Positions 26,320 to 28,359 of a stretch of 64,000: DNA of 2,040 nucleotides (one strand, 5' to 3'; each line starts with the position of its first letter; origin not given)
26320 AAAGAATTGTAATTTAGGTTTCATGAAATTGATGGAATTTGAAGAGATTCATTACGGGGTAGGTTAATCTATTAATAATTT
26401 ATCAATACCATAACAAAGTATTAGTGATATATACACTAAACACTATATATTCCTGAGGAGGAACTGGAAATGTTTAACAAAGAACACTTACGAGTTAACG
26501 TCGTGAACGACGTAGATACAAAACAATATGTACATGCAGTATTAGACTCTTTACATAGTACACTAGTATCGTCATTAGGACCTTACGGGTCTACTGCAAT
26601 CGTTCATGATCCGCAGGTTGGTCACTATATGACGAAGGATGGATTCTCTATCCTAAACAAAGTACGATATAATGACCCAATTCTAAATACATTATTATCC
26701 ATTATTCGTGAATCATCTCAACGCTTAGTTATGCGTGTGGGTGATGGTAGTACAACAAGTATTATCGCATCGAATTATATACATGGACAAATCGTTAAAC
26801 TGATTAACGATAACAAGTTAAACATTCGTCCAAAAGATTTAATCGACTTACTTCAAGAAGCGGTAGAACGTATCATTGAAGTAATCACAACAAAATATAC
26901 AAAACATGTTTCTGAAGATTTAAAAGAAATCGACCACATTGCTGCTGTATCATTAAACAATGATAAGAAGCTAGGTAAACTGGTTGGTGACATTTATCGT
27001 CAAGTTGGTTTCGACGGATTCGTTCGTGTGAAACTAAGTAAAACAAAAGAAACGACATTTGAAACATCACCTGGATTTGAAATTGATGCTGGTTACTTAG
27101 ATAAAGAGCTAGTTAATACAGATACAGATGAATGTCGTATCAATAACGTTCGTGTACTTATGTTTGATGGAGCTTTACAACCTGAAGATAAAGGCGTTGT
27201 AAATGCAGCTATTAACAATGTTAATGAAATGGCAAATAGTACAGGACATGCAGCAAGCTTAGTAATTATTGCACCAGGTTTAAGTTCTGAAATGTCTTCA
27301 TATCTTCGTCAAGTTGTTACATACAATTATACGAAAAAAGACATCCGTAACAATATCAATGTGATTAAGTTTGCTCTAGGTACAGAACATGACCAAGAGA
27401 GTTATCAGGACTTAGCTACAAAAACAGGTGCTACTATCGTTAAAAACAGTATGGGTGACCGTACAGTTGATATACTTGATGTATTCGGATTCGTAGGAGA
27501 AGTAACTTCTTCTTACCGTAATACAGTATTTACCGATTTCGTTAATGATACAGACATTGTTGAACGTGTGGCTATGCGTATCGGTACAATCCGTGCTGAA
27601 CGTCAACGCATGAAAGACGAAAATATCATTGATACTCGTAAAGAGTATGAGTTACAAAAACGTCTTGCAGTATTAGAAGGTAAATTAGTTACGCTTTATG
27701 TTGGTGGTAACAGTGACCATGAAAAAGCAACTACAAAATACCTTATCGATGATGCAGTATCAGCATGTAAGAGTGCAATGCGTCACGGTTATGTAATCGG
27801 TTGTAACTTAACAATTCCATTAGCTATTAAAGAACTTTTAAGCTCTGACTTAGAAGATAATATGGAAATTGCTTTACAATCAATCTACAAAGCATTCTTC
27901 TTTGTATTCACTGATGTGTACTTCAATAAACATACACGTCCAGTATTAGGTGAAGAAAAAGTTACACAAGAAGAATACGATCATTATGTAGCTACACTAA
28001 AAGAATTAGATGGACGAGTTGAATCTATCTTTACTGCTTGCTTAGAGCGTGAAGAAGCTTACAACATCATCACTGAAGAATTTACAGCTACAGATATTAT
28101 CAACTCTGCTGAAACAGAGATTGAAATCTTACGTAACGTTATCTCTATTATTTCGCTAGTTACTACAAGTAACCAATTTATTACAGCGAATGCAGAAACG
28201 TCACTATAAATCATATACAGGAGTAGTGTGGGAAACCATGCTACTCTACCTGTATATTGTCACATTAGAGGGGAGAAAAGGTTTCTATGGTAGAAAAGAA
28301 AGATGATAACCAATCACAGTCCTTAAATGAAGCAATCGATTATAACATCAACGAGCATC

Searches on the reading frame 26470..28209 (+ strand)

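Call 9: search_protein_families(library=phrogs, proteins=[window:26470-28209:+])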
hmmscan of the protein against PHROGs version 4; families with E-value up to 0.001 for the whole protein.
window:26470-28209:+ (579 aa): 1 family
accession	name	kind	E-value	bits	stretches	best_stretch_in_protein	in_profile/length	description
phrog_5725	-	other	9.3e-95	319.2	1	10-576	6-536/540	chaperonin groEL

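Call 10: search_protein_families(library=pfam, proteins=[window:26470-28209:+])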
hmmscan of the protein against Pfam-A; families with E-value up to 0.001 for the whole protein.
window:26470-28209:+ (579 aa): 1 family
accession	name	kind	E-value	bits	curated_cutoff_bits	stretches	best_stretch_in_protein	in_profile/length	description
PF00118.29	Cpn60_TCP1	-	5.5e-28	98.3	34.3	1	30-444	3-374/490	TCP-1/cpn60 chaperonin family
